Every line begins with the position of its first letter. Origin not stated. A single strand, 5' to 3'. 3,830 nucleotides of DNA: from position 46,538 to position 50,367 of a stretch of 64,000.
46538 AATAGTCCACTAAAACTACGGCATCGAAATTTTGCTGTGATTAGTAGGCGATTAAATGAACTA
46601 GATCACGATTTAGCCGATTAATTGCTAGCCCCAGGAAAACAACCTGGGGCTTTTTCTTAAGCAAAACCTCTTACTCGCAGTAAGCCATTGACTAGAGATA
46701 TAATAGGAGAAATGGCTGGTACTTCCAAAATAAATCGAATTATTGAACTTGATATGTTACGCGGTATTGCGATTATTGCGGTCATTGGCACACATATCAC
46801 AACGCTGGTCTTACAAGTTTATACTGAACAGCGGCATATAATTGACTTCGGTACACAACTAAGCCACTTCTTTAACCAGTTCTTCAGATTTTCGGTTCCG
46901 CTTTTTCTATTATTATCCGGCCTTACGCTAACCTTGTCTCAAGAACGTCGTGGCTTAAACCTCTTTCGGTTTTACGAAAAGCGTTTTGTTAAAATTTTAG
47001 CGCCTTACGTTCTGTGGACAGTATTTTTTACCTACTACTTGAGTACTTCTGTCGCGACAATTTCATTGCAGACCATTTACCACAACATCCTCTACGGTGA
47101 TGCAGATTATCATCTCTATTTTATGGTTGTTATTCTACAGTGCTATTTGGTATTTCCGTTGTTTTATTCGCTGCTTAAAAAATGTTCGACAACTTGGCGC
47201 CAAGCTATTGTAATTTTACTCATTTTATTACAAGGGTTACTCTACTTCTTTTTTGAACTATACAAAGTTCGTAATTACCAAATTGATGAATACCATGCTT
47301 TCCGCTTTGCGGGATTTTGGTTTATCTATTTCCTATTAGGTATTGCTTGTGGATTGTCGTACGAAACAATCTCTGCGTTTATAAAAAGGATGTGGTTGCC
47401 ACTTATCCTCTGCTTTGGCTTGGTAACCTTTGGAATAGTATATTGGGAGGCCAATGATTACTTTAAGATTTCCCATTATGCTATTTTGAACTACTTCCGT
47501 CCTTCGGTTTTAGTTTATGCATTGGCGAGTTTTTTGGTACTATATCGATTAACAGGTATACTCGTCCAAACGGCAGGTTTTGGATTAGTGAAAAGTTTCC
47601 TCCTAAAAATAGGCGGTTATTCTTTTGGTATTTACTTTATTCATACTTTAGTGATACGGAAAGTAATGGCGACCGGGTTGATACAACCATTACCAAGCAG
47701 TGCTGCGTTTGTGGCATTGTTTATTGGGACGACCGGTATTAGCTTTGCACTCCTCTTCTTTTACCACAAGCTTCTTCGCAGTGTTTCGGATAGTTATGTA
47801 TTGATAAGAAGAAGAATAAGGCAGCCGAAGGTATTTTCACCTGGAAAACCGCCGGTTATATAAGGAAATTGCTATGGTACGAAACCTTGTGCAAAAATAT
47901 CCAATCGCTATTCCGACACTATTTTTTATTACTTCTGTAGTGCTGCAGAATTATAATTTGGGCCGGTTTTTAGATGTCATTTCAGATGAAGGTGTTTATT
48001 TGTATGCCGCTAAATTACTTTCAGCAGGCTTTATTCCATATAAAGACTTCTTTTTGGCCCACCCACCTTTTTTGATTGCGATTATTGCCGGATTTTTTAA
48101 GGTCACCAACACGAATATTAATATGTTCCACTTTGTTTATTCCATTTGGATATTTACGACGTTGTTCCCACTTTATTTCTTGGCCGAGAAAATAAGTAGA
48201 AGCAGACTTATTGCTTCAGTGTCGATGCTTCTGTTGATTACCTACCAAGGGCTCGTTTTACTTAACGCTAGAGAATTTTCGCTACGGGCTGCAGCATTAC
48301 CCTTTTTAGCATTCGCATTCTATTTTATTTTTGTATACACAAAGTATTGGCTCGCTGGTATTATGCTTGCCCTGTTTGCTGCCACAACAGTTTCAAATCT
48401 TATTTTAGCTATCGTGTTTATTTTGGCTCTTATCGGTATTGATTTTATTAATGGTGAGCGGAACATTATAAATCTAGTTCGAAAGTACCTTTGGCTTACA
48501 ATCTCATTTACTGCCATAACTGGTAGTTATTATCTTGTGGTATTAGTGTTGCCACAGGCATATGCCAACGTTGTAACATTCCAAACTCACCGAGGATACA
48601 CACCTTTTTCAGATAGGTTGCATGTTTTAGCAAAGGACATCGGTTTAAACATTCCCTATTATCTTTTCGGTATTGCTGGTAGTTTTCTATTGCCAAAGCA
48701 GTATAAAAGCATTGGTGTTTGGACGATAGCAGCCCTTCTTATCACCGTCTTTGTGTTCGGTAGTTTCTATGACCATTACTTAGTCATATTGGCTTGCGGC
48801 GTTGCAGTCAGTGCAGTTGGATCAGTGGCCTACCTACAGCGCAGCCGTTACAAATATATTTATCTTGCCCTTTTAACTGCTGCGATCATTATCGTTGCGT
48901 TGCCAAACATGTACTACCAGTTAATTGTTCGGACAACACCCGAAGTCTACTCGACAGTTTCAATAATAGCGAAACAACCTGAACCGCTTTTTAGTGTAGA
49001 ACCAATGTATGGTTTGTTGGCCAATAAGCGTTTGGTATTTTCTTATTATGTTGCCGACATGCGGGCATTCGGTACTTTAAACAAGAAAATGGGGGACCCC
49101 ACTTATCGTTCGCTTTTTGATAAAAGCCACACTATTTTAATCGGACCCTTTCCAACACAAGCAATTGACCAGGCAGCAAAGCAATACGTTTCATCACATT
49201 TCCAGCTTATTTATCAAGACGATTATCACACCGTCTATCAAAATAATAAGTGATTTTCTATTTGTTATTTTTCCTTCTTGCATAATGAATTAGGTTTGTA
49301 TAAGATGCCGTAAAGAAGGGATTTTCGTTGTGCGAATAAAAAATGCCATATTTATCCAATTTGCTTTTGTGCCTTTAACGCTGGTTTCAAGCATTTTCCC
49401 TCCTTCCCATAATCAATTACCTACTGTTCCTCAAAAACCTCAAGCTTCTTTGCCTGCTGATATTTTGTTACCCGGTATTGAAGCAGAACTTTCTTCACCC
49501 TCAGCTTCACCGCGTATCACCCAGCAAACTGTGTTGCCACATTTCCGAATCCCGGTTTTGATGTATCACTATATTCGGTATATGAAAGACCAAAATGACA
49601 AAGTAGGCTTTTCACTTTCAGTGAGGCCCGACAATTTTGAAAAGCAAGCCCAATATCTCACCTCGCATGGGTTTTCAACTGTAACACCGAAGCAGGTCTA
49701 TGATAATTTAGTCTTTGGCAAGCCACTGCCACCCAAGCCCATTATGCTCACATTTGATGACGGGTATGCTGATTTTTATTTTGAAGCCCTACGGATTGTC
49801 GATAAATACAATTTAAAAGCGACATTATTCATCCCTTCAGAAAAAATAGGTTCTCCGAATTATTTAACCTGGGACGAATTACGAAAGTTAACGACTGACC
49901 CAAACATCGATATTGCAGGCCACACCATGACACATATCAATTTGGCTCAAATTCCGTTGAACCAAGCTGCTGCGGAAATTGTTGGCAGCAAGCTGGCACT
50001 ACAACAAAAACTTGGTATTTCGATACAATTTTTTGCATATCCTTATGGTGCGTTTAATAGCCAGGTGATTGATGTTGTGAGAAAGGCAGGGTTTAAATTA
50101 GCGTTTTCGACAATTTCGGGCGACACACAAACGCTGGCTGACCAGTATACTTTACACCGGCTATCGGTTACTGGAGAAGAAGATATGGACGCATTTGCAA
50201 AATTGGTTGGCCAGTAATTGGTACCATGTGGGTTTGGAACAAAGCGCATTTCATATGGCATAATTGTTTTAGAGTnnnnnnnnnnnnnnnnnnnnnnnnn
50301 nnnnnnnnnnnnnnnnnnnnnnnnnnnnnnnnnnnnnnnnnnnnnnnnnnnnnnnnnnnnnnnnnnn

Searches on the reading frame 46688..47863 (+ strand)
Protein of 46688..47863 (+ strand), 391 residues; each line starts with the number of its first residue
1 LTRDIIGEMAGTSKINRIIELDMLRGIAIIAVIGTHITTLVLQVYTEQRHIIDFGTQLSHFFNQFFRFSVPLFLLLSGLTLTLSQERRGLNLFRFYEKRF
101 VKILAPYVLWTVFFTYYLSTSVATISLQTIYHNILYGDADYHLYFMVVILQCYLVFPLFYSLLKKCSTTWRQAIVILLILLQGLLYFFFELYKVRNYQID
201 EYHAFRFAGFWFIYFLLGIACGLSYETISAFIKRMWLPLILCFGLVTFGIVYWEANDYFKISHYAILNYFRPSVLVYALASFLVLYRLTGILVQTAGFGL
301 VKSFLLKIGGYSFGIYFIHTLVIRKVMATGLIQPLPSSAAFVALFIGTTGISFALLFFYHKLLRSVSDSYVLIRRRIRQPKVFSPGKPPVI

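Call 13: search_protein_families(library=pfam, proteins=[window:46688-47863:+], max_evalue=0.01)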
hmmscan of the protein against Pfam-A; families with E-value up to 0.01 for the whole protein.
window:46688-47863:+ (391 aa): 2 families
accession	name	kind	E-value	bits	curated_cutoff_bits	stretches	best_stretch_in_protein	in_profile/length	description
PF01757.29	Acyl_transf_3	-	1.2e-40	140.1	31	1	19-356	2-325/326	Acyltransferase domain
PF07786.18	HGSNAT_cat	-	1.3e-07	31.8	22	1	17-225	1-184/222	Heparan-alpha-glucosaminide N-acetyltransferase, catalytic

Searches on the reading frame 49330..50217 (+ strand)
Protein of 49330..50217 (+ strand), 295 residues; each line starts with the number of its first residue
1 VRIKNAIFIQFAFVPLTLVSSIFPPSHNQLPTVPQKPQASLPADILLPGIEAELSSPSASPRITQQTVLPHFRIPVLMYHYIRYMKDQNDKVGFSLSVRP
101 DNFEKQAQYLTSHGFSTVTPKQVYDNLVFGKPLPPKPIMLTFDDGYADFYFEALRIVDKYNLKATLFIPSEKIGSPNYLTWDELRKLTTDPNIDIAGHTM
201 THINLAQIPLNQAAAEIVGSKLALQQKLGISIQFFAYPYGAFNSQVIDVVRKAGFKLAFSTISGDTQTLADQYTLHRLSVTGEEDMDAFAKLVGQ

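Call 13: search_protein_families(library=pfam, proteins=[window:49330-50217:+], max_evalue=0.01)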
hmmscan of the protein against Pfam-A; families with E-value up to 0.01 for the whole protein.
window:49330-50217:+ (295 aa): 1 family
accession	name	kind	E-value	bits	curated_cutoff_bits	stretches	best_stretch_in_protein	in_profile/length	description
PF01522.26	Polysacc_deac_1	-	9.7e-28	97.1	23.1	1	131-257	2-123/124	Polysaccharide deacetylase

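Call 53: search_protein_families(library=ncbifam, proteins=[window:49330-50217:+], max_evalue=0.001)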
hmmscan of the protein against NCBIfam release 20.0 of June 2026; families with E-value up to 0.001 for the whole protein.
window:49330-50217:+ (295 aa): 12 families
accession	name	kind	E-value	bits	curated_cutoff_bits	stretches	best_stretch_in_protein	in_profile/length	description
TIGR03938.2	deacetyl_PgaB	equivalog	4.7e-27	94.5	321.9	2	76-200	5-143/621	poly-beta-1,6-N-acetyl-D-glucosamine N-deacetylase PgaB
NF011177.0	PRK14582.1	equivalog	3.9e-23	81.6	923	2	52-199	27-185/671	poly-beta-1,6-N-acetyl-D-glucosamine N-deacetylase PgaB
TIGR03933.1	PIA_icaB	equivalog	4.6e-18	65.6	248.35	1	96-293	33-238/245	intercellular adhesin biosynthesis polysaccharide N-deacetylase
NF011176.0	PRK14581.1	equivalog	1.5e-14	53.1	1091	1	76-166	51-137/673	poly-beta-1,6-N-acetyl-D-glucosamine N-deacetylase PgaB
TIGR02764.1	spore_ybaN_pdaB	equivalog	5.7e-13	49.1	237.4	1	136-257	6-123/191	polysaccharide deacetylase family sporulation protein PdaB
TIGR04243.1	nodulat_NodB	equivalog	9.6e-11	41.5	240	1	137-256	3-119/197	chitooligosaccharide deacetylase NodB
NF045820.1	PgAcgDacpgdA_Strep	equivalog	1e-08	34.4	800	1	136-246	268-374/463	peptidoglycan-N-acetylglucosamine deacetylase PgdA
NF045821.1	PgAcgDacpgdA1_Bac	equivalog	2.2e-08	33.3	400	1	83-252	36-200/282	peptidoglycan-N-acetylglucosamine deacetylase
TIGR02873.1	spore_ylxY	hypoth_equivalog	2.3e-08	33.6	391.5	1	146-256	95-201/268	probable sporulation protein, polysaccharide deacetylase family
TIGR02884.1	spore_pdaA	equivalog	3.5e-07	30.2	298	1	135-261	36-159/224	delta-lactam-biosynthetic de-N-acetylase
NF050820.1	PolSacchBiosHfsH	equivalog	0.00036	20.3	400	1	138-267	36-167/249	oligosaccharide deacetylase HfsH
NF045822.1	PgAcgDacpgdA2_Bac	equivalog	0.00042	19.7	400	1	138-241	72-170/274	peptidoglycan-N-acetylglucosamine deacetylase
